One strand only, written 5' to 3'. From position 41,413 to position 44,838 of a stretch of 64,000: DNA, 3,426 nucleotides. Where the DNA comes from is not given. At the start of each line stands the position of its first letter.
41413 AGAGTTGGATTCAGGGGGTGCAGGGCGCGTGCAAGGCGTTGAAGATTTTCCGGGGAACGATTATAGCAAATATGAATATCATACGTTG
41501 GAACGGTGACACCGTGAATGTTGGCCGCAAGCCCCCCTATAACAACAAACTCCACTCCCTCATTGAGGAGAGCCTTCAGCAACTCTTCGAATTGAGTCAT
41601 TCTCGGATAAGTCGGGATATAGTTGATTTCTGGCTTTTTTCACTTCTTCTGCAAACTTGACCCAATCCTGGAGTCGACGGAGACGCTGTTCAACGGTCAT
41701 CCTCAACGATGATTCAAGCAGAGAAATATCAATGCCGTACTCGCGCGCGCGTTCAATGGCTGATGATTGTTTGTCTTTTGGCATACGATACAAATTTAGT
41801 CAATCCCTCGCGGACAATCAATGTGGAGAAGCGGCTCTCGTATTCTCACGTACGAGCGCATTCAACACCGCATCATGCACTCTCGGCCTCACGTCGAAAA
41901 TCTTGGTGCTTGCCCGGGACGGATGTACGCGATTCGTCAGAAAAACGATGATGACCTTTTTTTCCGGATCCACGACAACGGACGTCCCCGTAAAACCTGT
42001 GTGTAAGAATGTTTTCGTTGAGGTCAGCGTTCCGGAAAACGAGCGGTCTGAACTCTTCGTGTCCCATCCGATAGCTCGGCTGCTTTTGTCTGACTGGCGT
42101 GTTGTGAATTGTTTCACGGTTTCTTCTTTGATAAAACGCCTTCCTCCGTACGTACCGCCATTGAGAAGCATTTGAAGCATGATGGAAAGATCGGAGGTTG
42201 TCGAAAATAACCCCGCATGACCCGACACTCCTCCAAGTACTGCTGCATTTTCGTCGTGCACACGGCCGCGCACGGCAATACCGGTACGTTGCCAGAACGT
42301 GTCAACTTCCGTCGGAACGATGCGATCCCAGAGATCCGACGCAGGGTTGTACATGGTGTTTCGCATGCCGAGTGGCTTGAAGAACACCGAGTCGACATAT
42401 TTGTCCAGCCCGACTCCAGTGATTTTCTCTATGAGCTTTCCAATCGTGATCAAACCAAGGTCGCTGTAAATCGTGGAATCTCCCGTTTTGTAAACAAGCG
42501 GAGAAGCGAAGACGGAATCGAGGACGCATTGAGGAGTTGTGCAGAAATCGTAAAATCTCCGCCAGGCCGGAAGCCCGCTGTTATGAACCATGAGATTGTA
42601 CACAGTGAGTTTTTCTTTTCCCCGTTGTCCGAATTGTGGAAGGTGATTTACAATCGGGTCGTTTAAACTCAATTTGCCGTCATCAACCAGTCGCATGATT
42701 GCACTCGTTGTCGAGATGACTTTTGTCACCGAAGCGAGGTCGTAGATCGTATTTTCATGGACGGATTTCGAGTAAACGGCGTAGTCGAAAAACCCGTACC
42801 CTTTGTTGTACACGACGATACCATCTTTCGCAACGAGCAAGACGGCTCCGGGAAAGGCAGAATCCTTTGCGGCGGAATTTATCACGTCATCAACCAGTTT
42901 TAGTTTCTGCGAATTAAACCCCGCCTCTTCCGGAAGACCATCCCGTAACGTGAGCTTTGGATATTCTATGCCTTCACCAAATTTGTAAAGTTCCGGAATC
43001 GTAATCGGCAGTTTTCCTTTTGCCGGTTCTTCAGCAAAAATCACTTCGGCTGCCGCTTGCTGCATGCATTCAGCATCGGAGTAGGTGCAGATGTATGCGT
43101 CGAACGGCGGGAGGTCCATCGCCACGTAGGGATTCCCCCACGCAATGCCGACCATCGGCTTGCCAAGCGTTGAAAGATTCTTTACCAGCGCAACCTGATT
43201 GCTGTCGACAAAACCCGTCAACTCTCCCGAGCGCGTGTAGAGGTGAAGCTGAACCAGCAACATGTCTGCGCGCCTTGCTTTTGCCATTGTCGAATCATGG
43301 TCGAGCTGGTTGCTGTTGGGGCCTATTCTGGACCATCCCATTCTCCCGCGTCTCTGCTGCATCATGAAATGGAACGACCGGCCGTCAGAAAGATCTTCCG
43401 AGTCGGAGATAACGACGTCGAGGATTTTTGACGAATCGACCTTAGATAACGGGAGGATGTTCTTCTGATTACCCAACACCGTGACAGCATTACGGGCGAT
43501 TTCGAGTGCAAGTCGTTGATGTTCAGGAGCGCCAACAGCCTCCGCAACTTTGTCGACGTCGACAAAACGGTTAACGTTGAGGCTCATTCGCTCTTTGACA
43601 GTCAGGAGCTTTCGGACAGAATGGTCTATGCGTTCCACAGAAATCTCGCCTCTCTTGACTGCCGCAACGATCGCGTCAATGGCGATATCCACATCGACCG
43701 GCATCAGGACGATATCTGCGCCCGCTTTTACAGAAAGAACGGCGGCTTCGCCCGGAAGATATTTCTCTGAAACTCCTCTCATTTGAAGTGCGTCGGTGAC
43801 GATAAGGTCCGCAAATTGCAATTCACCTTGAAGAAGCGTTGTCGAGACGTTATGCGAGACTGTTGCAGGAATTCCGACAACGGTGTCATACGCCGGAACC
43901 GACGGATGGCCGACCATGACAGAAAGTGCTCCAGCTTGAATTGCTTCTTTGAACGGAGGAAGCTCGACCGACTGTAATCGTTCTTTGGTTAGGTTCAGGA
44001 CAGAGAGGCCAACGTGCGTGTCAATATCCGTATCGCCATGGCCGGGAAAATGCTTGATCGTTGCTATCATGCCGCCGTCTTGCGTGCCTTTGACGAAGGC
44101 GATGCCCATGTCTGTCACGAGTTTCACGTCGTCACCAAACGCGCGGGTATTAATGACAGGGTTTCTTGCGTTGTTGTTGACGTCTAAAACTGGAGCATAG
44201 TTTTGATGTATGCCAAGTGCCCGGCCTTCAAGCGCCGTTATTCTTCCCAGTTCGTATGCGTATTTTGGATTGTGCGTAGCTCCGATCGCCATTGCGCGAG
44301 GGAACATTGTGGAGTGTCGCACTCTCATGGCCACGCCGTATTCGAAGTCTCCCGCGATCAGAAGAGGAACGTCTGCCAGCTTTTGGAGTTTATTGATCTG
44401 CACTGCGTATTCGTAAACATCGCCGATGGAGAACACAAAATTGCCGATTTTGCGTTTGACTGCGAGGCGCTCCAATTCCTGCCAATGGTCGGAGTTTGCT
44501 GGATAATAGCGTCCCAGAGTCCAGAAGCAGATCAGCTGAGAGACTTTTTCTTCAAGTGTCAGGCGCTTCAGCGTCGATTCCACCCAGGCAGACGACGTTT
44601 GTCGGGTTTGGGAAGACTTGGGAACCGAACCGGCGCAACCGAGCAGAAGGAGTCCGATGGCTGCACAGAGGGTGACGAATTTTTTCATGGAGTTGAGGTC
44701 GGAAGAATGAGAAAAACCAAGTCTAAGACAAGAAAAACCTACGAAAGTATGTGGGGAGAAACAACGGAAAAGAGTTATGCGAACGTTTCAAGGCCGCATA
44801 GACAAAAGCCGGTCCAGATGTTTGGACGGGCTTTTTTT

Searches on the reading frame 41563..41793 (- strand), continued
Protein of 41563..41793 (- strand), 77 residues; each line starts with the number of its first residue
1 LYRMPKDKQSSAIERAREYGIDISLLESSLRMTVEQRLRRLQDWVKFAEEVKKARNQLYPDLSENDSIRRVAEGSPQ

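Call 78: search_solved_structures(query=A5, max_evalue=10, show_alignments=3)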
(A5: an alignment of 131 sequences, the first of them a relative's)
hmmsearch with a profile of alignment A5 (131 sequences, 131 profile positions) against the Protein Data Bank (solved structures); distinct sequences matched with E-value up to 10: 22.
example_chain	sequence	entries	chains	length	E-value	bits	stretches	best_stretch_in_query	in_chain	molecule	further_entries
6een_D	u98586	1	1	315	0.00047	23.3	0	68-85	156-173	Designer Pentatricopeptide Protein dPPR10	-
6een_B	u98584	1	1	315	0.00075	22.6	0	68-85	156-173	Designer Pentatricopeptide Protein dPPR10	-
4wn4_A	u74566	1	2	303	0.00092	22.4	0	68-83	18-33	Pentatricopeptide repeat protein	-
4wsl_A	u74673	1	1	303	0.0016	21.6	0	68-83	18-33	Pentatricopeptide repeat protein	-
4pjr_A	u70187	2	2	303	0.041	17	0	68-83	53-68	Pentatricopeptide repeat protein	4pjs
5orm_A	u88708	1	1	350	0.062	16.5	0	68-83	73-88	cPPR-Telo1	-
4ozs_A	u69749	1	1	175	0.088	15.9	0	68-85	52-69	Alpha solenoid protein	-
6een_C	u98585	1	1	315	0.13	15.4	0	68-85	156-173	Designer Pentatricopeptide Protein dPPR10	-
6een_A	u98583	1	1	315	0.3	14.2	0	68-84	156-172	Designer Pentatricopeptide Protein dPPR10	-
4wth_A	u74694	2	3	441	0.42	13.8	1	59-116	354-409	Maltose-binding periplasmic protein, Ataxin-3 chimera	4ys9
5orq_A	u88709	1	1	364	0.76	12.9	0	68-83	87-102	cPPR-Telo1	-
1tro_A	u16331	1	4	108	1.6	11.9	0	67-84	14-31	PROTEIN (TRP REPRESSOR)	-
4pjq_A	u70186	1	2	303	1.6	11.9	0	68-83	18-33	Pentatricopeptide repeat protein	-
6f7f_B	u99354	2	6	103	1.9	11.7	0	67-84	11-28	Trp operon repressor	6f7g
1rcs_A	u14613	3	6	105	2.1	11.5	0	67-84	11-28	TRP REPRESSOR | HOLO TRP REPRESSOR | APO TRP REPRESSOR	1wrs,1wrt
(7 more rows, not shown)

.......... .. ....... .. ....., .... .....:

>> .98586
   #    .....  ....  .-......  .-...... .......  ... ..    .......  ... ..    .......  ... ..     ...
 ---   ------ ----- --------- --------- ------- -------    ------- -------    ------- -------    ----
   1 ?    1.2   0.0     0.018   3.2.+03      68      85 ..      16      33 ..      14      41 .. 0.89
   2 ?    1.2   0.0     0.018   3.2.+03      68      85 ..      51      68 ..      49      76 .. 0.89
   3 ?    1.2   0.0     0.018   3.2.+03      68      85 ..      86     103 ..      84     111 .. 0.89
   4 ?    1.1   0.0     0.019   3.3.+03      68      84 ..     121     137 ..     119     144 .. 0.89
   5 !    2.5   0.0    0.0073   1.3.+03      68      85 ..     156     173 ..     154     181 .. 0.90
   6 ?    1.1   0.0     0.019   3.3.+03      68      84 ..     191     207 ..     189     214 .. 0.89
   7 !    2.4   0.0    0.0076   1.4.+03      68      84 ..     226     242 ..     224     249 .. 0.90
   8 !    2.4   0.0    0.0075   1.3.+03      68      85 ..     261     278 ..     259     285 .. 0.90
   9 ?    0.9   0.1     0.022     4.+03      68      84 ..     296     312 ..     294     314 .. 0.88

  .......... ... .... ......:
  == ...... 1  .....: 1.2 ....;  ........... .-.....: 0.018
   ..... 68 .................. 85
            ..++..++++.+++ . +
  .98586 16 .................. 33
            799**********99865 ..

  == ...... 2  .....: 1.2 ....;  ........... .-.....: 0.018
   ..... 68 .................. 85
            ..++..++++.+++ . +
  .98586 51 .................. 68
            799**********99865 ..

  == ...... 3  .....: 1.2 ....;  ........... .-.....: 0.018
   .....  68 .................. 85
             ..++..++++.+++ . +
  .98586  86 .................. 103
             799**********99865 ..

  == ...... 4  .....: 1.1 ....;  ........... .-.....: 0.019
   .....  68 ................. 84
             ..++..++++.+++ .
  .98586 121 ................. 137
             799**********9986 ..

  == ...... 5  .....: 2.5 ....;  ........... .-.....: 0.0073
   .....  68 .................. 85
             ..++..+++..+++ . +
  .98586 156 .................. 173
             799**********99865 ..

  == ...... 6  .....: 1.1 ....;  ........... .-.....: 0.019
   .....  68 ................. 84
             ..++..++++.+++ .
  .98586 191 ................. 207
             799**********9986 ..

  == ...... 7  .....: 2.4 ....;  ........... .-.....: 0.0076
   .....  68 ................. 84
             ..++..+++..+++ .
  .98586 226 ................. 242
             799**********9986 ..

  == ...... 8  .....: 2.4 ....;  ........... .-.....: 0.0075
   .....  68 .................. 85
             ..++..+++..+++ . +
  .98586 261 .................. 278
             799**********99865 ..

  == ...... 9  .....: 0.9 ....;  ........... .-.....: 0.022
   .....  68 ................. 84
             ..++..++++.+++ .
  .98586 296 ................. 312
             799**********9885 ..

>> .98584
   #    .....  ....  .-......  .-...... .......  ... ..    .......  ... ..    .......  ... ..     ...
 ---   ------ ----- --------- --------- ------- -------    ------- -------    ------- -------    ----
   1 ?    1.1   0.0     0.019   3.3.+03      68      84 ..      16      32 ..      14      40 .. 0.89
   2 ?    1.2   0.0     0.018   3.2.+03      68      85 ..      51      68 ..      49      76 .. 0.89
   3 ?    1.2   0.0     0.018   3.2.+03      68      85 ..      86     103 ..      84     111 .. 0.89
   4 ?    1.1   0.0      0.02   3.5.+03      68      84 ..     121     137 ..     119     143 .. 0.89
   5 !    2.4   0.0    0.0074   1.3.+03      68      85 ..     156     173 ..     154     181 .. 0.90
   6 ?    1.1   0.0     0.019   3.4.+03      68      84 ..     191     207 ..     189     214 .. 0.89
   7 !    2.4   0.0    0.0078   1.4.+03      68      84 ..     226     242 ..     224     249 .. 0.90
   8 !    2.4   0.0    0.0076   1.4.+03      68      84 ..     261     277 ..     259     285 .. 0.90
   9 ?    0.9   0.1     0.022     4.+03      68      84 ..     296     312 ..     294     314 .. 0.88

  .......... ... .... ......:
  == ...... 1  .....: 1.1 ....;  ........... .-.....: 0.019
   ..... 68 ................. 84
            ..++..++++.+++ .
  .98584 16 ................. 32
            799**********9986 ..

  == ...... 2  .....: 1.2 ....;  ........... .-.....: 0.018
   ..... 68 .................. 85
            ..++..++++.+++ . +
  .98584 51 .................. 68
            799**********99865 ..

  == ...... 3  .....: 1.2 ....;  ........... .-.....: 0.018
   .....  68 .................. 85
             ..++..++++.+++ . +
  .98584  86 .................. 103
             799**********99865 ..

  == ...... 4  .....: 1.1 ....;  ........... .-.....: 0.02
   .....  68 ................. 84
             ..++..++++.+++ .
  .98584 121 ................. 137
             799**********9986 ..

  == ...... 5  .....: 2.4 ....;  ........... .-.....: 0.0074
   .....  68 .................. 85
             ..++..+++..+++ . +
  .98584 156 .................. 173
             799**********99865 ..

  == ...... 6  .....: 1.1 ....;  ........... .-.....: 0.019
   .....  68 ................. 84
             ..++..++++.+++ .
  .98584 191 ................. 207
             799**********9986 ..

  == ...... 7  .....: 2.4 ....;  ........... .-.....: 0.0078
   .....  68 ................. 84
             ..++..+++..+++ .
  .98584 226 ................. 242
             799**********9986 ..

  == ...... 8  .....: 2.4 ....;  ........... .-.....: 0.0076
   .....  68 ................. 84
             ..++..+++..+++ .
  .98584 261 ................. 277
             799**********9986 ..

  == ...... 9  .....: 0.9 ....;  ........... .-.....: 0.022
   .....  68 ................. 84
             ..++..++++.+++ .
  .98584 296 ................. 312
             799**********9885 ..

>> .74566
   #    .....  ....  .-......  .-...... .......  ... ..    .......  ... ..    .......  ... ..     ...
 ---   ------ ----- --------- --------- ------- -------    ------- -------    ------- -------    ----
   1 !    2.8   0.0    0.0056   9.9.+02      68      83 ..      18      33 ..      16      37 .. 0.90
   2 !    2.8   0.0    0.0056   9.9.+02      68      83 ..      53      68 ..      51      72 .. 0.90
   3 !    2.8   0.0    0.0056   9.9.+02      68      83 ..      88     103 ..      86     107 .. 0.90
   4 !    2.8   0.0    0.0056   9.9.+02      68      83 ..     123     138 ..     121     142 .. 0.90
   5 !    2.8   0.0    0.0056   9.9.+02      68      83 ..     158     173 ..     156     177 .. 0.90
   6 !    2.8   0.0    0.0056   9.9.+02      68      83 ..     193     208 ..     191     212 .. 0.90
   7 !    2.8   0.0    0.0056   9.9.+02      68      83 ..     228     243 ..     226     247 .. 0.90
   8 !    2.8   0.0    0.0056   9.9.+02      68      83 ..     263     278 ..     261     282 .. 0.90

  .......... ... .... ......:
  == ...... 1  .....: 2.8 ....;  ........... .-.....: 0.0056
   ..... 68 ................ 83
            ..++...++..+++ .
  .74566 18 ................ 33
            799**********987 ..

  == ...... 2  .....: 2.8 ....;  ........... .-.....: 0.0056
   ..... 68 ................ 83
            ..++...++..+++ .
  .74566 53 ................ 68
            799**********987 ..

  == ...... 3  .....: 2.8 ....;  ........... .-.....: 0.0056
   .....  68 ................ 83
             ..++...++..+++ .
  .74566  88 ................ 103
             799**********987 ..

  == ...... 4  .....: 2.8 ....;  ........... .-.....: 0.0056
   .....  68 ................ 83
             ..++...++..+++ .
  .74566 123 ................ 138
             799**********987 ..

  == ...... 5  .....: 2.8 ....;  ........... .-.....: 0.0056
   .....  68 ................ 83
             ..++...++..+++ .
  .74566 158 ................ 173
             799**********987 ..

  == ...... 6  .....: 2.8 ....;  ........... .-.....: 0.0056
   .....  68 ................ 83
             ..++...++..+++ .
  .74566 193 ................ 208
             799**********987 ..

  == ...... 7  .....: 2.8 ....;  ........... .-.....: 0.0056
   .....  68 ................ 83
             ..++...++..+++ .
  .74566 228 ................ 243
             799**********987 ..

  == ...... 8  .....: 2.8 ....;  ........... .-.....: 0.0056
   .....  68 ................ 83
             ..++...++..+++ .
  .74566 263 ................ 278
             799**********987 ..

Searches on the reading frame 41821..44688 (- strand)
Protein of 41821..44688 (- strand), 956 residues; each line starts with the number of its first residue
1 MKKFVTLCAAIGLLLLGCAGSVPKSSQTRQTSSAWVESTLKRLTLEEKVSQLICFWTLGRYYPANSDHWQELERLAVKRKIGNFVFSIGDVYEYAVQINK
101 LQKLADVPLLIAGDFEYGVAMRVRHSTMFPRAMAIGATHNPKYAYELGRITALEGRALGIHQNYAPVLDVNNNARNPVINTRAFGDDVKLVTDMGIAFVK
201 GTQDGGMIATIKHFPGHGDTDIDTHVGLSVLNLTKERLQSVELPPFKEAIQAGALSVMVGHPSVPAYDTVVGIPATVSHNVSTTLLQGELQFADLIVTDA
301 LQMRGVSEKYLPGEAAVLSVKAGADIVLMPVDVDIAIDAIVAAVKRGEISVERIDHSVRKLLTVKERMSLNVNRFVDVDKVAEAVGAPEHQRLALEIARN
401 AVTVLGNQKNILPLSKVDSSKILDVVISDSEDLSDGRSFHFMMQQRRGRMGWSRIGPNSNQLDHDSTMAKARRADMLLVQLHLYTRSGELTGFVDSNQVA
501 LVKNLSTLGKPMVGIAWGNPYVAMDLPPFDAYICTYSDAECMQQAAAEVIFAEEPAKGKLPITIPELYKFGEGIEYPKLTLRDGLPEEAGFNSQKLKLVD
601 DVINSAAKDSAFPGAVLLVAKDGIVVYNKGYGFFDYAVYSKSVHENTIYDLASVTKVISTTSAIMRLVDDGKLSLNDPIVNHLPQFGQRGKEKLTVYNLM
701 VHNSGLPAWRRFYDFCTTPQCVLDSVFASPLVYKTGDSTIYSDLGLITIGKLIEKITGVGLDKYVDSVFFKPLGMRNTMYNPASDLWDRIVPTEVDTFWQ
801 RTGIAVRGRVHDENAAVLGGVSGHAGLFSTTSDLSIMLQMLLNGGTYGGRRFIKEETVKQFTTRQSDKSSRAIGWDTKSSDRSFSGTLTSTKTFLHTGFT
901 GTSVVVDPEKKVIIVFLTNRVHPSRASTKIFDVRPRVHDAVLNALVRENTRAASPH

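Call 3: search_protein_families(library=pfam, proteins=[window:41821-44688:-], max_evalue=1)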
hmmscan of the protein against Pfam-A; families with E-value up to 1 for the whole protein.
window:41821-44688:- (956 aa): 3 families
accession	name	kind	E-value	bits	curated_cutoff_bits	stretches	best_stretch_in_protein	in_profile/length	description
PF00933.27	Glyco_hydro_3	-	4.3e-77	260.1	27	1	44-364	1-316/316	Glycosyl hydrolase family 3 N terminal domain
PF00144.29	Beta-lactamase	-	2.9e-57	194.8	27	1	600-926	2-318/329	Beta-lactamase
PF01915.27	Glyco_hydro_3_C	-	7.4e-09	36.3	31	1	403-566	2-171/200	Glycosyl hydrolase family 3 C-terminal domain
